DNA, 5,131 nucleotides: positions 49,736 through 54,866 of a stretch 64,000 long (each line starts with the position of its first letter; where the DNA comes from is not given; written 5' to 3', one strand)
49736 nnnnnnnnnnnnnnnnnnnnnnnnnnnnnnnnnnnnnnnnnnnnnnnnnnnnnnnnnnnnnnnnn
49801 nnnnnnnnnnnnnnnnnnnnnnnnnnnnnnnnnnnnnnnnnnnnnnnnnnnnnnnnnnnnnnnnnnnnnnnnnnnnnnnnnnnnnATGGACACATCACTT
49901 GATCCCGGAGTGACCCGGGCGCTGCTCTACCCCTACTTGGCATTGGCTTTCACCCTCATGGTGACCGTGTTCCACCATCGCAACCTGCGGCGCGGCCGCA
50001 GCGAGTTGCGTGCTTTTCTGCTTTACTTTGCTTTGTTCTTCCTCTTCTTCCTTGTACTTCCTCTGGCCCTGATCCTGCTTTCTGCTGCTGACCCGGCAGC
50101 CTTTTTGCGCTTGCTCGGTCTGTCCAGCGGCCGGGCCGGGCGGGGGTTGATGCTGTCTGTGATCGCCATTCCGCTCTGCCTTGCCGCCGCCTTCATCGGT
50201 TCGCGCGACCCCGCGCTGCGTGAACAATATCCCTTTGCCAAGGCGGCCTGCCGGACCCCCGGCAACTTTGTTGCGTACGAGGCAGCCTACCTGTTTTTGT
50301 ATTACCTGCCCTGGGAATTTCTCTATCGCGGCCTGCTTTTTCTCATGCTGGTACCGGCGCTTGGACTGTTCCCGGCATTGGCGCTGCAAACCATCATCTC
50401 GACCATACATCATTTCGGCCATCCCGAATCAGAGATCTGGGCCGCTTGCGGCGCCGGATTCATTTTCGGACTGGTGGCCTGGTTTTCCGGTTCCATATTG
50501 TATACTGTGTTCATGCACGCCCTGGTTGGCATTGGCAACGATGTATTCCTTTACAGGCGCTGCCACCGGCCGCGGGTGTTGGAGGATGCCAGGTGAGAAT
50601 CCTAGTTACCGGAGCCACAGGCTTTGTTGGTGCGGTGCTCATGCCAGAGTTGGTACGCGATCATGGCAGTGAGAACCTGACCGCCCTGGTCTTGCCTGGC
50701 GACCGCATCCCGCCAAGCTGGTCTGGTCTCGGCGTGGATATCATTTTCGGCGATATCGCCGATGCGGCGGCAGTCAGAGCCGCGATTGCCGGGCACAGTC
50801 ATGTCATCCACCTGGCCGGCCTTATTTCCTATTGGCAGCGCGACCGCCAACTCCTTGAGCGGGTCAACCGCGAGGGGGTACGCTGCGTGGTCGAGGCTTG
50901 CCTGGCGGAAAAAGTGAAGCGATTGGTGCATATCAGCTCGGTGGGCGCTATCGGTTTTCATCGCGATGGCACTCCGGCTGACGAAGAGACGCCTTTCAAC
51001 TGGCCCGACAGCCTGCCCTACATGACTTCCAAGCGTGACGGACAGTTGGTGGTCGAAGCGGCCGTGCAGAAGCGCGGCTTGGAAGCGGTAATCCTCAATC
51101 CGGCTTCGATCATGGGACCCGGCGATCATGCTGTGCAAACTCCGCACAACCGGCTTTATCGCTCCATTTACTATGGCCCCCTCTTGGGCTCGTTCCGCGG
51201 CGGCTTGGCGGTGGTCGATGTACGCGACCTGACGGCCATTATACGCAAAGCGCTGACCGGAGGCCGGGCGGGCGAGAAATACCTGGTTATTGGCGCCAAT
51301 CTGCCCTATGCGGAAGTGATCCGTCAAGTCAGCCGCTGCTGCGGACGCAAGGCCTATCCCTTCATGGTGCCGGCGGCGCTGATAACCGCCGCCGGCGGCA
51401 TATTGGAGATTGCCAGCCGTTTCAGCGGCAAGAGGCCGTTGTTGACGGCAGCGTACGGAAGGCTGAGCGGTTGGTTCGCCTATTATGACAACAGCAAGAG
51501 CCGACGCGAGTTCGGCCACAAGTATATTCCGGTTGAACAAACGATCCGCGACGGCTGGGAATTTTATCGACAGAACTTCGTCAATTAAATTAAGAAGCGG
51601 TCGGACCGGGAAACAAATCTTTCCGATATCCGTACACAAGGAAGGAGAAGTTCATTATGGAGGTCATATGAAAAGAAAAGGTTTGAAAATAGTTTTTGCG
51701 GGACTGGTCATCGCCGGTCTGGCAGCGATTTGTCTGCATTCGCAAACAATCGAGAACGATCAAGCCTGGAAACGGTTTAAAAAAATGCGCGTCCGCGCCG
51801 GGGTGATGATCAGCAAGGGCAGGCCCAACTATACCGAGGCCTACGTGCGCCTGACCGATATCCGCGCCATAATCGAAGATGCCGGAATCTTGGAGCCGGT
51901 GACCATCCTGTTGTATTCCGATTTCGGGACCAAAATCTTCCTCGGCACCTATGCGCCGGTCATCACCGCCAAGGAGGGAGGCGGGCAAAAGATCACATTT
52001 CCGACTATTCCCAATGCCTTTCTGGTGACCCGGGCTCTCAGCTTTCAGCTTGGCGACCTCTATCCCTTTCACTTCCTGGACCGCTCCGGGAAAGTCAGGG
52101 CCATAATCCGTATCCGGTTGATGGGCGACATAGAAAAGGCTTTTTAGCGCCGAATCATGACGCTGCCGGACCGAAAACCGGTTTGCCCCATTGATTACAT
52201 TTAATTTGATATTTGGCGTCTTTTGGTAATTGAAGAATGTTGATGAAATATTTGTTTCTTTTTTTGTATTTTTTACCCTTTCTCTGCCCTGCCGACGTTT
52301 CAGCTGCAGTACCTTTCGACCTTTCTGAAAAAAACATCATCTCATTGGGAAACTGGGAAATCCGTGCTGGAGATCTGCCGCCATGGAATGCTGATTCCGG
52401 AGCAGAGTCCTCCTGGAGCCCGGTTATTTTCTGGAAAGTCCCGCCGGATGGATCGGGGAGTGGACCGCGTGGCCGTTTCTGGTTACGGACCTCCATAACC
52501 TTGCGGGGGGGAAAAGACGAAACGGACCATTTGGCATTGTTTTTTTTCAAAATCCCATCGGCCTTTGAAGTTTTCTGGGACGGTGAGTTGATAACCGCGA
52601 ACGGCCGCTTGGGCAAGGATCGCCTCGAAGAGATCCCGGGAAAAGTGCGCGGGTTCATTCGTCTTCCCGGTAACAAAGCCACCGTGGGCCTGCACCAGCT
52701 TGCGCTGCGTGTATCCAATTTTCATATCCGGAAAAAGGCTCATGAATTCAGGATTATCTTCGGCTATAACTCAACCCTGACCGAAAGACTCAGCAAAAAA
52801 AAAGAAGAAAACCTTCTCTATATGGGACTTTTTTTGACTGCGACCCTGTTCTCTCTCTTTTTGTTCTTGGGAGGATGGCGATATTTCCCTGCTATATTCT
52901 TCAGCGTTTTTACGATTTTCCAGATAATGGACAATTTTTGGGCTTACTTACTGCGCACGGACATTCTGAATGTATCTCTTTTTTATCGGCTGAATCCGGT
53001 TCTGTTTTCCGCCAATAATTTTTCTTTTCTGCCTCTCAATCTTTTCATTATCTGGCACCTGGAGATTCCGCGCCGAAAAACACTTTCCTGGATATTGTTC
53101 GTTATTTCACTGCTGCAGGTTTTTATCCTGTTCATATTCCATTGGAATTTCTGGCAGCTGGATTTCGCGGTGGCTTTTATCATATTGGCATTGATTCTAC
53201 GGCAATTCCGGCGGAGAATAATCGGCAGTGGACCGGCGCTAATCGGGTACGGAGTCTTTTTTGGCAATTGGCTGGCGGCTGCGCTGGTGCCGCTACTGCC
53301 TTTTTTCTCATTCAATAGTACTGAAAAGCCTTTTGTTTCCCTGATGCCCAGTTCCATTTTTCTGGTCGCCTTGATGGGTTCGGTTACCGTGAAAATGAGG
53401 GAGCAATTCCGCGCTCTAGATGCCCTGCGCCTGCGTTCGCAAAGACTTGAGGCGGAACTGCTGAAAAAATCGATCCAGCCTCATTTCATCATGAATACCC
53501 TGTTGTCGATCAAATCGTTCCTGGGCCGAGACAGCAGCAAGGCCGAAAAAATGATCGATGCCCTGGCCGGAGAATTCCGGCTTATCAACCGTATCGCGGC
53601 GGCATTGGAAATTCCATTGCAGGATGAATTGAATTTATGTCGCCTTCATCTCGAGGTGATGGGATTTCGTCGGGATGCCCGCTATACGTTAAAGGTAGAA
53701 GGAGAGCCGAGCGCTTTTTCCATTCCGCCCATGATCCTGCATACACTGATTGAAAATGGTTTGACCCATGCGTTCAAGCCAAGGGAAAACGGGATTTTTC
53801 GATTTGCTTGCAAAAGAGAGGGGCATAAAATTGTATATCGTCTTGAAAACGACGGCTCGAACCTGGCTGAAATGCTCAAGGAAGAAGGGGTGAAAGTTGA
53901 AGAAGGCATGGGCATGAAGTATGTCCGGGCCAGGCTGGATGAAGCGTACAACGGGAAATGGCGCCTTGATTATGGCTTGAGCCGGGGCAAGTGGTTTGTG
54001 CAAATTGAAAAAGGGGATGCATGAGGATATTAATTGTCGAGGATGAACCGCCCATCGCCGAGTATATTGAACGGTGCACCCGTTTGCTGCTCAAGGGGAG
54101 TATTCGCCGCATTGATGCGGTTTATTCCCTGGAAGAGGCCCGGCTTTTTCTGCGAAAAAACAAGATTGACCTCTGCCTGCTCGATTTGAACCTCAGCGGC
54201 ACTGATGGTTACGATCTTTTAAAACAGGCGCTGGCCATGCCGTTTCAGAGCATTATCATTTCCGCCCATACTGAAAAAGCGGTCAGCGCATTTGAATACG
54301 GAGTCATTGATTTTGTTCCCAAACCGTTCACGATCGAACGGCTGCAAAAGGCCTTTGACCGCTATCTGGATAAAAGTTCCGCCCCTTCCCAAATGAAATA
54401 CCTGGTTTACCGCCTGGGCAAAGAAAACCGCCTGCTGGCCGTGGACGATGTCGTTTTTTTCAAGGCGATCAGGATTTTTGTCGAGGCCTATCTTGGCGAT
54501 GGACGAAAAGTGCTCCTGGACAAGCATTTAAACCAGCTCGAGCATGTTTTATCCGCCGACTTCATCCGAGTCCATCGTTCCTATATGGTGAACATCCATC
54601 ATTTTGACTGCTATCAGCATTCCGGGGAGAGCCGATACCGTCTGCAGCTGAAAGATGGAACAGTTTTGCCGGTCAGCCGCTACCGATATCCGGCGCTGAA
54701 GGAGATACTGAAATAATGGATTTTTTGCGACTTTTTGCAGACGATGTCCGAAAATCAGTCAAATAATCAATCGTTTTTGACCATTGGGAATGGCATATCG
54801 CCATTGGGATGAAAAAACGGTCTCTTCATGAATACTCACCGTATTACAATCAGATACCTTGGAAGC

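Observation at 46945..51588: GC-rich, translationally coupled five-gene operon: three paralogous extended-SDR epimerase/dehydratase genes interleaved with a PAP2 (SMS/IPC-synthase-like) membrane protein and a CPBP intramembrane protease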

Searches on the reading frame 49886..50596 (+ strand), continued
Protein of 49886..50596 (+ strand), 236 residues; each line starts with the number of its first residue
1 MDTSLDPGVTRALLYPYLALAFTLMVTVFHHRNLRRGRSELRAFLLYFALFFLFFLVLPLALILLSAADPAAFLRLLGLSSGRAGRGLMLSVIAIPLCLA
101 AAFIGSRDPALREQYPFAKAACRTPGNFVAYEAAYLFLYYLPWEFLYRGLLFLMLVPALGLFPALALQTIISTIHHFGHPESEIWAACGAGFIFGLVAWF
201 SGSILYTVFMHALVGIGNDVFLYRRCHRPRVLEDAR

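Call 115: find_related_loci(query=A3, collection=metagenome_contigs, flank=10000)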
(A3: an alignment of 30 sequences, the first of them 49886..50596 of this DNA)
Query A3 (236 aa) in metagenome_contigs; peptide patterns used: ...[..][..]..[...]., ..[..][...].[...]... (x = any residue, [..] = any of these).
346 stretches matched a pattern; 282 encode a relative of the query (tblastn E <= 1e-3); the best 80 are kept; 80 distinct loci.
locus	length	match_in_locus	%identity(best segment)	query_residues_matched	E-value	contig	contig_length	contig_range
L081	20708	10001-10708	80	1-236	2e-109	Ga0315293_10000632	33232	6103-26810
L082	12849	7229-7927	78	1-233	8e-108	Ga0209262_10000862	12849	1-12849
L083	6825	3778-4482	81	1-235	1e-107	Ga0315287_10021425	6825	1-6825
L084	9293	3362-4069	73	1-236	5e-105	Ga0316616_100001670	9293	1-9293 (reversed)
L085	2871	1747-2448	77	1-234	4e-104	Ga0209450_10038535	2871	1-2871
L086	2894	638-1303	80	1-222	3e-101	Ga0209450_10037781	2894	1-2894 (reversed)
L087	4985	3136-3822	77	1-229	4e-89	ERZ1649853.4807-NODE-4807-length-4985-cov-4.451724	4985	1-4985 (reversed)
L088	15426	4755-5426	61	11-234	7e-89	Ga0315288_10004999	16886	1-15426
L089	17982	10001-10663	60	8-228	4e-85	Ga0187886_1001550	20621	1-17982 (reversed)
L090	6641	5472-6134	59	8-228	3e-83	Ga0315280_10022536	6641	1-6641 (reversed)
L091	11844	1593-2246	58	11-228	3e-82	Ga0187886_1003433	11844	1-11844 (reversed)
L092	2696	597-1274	59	1-229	4e-84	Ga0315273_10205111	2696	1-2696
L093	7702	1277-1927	62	14-230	7e-82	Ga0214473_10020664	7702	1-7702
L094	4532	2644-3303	60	10-229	9e-82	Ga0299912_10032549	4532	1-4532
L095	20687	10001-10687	59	5-231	1e-81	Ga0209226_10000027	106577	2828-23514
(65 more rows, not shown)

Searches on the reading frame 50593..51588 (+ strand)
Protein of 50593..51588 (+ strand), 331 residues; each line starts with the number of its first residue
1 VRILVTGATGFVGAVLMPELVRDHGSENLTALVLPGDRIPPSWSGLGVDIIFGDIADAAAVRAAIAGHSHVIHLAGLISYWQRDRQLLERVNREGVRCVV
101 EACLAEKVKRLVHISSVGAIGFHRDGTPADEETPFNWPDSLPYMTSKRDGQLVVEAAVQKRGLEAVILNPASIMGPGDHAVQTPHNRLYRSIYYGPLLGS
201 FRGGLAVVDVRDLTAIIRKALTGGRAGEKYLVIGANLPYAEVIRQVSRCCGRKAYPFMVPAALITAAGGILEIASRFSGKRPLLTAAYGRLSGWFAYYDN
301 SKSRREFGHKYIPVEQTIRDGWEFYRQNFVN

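Call 3: search_protein_families(library=pfam, proteins=[window:50593-51588:+], max_evalue=0.01)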
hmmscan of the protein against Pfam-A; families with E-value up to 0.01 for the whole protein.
window:50593-51588:+ (331 aa): 8 families
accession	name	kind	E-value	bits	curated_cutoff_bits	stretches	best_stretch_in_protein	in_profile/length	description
PF01370.27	Epimerase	-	1.8e-26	93.4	20.9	1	3-230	1-237/240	NAD dependent epimerase/dehydratase family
PF01073.25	3Beta_HSD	-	2.8e-22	79.5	22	1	4-191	1-199/280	3-beta hydroxysteroid dehydrogenase/isomerase family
PF13460.12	NAD_binding_10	-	1.4e-14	54.8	27.2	1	7-174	1-147/184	NAD(P)H-binding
PF07993.18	NAD_binding_4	-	1.9e-13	50.6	20.1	2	65-180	86-214/258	Male sterility protein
PF16363.11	GDP_Man_Dehyd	-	1.2e-08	35.2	27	1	4-172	1-182/332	GDP-mannose 4,6 dehydratase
PF04321.23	RmlD_sub_bind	-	1.7e-05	24.5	27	1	1-168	1-146/287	RmlD substrate binding domain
PF02719.21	Polysacc_synt_2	-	0.00033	20.4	20.2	0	50-116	58-128/293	Polysaccharide biosynthesis protein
PF05368.20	NmrA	-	0.0024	17.9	27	1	2-112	4-103/298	NmrA-like family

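Call 4: search_protein_families(library=ncbifam, proteins=[window:50593-51588:+], max_evalue=0.01)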
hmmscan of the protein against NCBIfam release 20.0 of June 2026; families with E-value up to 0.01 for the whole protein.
window:50593-51588:+ (331 aa): 20 families
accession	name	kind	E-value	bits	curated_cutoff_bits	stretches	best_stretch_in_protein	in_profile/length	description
TIGR03466.1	HpnA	hypoth_equivalog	3.9e-59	200.2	367.65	1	1-328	1-324/327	hopanoid-associated sugar epimerase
NF052578.1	StrlDmthSdmBMthl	equivalog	2e-34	119.8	600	1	1-327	1-324/328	sterol demethylase protein SdmB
NF042422.1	oxyalk_red_OleD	equivalog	5.3e-21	75.3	580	1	1-308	1-310/329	2-alkyl-3-oxoalkanoate reductase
NF042423.1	oxyalk_red_Shew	equivalog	3.2e-19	69.2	580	1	2-179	10-180/331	2-alkyl-3-oxoalkanoate reductase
TIGR01746.1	Thioester-redct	subfamily_domain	2.2e-14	53.5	213.35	2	69-190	90-212/371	thioester reductase domain-containing protein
TIGR04180.1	EDH_00030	hypoth_equivalog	1.9e-13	50.2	475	1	3-177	1-179/297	NAD-dependent 4,6-dehydratase LegB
NF004520.0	PRK05865.1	equivalog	3.4e-12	45.1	1509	1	1-227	1-177/854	sugar epimerase family protein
TIGR01181.1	dTDP_gluc_dehyt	equivalog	4.2e-12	45.8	365.1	1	2-251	1-262/321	dTDP-glucose 4,6-dehydratase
NF043036.1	ErythonDh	equivalog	2.4e-10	40.1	325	1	1-123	1-132/321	D-erythronate dehydrogenase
NF041293.1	G6PDh_Azf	equivalog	1.4e-09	37.7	400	1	3-123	5-122/252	NAD-dependent glucose-6-phosphate dehydrogenase Azf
NF005539.0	PRK07201.1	equivalog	2.1e-09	36.7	549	1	1-175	1-179/657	SDR family oxidoreductase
NF058621.1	DiazavRedAvaA7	equivalog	2.6e-08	33.8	400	1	1-148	1-147/304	3-diazoavenalumate denitrifying reductase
NF050030.1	thlkprotThyD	equivalog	3.2e-08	33.1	400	1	1-223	1-222/305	thylakoid membrane protein ThyD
TIGR01179.1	galE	equivalog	1.7e-06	27.1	262.3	1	2-169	1-172/332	UDP-glucose 4-epimerase GalE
TIGR02197.1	heptose_epim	equivalog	1.1e-05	24.8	274.6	1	3-136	1-136/316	ADP-glyceromanno-heptose 6-epimerase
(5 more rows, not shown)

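Call 13: search_solved_structures(query=window:50593-51588:+, max_evalue=0.001)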
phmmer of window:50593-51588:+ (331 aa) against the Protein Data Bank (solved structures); distinct sequences matched with E-value up to 0.001: 35.
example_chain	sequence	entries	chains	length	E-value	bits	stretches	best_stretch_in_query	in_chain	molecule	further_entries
3wj7_A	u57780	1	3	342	1.4e-35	126.2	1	4-328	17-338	Putative oxidoreductase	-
2x4g_A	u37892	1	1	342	7e-16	61.4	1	4-328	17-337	NUCLEOSIDE-DIPHOSPHATE-SUGAR EPIMERASE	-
6wjb_A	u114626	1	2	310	1.5e-14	57.1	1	2-179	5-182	NAD-dependent epimerase/dehydratase family protein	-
6wj9_A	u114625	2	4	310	1.3e-13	53.9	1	2-179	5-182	NAD-dependent epimerase/dehydratase family protein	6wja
4id9_A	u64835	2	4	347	1e-09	41.1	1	3-169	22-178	SHORT-CHAIN DEHYDROGENASE/REDUCTASE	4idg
1kep_A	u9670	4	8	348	5.5e-09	38.7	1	2-236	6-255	dTDP-D-glucose 4,6-dehydratase | DTDP-GLUCOSE 4,6-DEHYDRATASE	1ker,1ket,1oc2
1r6d_A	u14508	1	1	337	6.6e-09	38.5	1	1-234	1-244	TDP-glucose-4,6-dehydratase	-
1r66_A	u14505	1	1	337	7.2e-09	38.4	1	1-234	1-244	TDP-glucose-4,6-dehydratase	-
8shh_A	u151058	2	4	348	3.1e-08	36.3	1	2-238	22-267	dTDP-glucose 4,6-dehydratase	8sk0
3a1n_A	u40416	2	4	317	8.7e-08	34.8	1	3-129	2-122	NDP-sugar epimerase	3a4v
7ys8_A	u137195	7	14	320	9.6e-08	34.7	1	1-183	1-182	UDP-glucose 4-epimerase | UDP-glucose 4-epimerase along with EC 5.1.3.2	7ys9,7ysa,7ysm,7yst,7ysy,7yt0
3a9w_A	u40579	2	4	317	1.4e-07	34.2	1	3-123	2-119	NDP-sugar epimerase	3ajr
3rft_A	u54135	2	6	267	1.6e-07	34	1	2-172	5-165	Uronate dehydrogenase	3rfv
6mfh_A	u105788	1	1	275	3.1e-07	33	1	2-164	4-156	Mutated Uronate Dehydrogenase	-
4r1s_A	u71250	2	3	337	4.2e-07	32.6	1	48-256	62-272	cinnamoyl CoA reductase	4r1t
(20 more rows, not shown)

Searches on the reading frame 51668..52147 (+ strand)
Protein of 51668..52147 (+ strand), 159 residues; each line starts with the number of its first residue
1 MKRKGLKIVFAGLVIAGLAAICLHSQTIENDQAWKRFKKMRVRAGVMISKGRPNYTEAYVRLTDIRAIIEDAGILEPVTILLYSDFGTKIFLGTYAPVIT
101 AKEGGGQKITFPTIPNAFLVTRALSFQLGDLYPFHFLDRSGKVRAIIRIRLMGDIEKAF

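Call 34: search_protein_families(library=pfam, proteins=[window:51668-52147:+], max_evalue=0.001)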
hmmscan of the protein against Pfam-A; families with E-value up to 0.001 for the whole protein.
window:51668-52147:+ (159 aa): 0 families

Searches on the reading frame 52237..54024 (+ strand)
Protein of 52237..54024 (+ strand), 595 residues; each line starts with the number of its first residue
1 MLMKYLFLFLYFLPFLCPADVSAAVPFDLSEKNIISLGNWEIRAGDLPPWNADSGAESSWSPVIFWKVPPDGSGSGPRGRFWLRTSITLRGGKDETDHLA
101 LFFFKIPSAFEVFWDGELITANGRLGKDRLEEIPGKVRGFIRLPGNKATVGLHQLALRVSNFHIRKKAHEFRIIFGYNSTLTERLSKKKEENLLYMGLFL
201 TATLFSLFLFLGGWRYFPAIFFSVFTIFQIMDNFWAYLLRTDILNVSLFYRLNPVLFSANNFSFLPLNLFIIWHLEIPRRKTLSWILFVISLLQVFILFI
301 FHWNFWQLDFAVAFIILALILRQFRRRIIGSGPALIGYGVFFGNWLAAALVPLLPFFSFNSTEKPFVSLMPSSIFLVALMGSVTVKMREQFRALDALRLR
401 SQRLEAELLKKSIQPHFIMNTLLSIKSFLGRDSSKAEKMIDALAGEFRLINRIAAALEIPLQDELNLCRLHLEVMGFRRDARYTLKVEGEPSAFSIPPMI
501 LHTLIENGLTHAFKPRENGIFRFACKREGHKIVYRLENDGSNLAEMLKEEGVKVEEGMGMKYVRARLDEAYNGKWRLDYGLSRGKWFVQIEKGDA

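Call 34: search_protein_families(library=pfam, proteins=[window:52237-54024:+], max_evalue=0.001)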
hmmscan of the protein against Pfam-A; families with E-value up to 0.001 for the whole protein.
window:52237-54024:+ (595 aa): 1 family
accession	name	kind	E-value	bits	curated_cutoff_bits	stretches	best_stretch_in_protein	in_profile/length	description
PF06580.19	His_kinase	-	1.1e-12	48.4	25.2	1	405-481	2-79/81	Histidine kinase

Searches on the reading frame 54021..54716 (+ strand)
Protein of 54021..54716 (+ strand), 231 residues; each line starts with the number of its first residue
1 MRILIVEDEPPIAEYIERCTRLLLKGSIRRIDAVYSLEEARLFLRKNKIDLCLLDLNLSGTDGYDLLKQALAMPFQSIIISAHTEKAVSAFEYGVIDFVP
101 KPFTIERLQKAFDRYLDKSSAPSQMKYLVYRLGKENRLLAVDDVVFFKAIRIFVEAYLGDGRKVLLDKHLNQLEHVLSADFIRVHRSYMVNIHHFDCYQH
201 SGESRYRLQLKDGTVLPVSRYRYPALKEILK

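Call 34: search_protein_families(library=pfam, proteins=[window:54021-54716:+], max_evalue=0.001)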
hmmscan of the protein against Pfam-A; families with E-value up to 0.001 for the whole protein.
window:54021-54716:+ (231 aa): 2 families
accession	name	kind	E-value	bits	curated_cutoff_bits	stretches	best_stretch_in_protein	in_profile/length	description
PF04397.21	LytTR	-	2.3e-18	66.6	22.6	1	137-230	4-97/98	LytTr DNA-binding domain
PF00072.30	Response_reg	-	9.4e-18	64.9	30.2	1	3-112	1-110/111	Response regulator receiver domain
